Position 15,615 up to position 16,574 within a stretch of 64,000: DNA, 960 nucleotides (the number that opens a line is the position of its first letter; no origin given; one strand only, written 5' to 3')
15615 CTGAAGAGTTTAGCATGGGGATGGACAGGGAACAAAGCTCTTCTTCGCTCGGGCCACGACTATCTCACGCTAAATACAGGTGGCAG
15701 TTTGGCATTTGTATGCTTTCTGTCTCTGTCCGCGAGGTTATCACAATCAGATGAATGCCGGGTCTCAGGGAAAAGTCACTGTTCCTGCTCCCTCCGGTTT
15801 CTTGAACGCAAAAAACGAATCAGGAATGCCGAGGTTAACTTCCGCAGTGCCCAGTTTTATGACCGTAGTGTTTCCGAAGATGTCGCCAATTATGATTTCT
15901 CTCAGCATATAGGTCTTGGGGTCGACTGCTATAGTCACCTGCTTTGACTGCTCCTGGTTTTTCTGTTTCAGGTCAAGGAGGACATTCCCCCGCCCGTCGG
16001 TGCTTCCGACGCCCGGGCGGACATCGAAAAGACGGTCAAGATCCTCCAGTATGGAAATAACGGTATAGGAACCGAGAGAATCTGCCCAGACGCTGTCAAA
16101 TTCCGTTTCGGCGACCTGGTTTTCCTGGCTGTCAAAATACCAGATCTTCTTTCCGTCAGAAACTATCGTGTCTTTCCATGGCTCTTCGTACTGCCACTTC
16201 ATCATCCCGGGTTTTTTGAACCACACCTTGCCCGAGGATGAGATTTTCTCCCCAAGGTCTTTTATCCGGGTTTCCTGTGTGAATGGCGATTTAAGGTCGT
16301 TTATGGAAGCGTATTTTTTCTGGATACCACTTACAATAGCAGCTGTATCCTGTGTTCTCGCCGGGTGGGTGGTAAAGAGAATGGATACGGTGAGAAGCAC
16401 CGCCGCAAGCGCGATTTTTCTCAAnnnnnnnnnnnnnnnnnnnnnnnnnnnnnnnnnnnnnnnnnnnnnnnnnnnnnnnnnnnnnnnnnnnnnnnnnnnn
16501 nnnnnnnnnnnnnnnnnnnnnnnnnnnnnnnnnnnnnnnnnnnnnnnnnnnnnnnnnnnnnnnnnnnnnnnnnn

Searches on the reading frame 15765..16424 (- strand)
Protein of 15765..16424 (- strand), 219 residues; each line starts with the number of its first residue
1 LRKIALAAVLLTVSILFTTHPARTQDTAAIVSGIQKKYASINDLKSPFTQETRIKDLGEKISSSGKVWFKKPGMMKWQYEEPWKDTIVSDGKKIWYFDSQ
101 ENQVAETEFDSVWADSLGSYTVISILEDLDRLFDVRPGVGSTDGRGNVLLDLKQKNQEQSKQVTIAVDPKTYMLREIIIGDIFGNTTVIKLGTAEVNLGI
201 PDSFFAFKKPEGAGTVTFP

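Call 89: search_protein_families(library=pfam, proteins=[window:15765-16424:-], max_evalue=0.01)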
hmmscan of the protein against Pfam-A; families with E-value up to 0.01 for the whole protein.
window:15765-16424:- (219 aa): 2 families
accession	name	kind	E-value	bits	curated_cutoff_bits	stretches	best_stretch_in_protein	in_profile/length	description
PF03548.22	LolA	-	1.6e-23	83.7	23.6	1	41-208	3-165/165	Outer membrane lipoprotein carrier protein LolA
PF09865.15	DUF2092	-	5.3e-05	23.1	21.2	0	60-109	37-87/212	Predicted periplasmic protein (DUF2092)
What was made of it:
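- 15765..16424 (-): lolA, the gene that directly follows nuoD (convergent) in relatives lacking both insertions. Pfam LolA (call 89).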
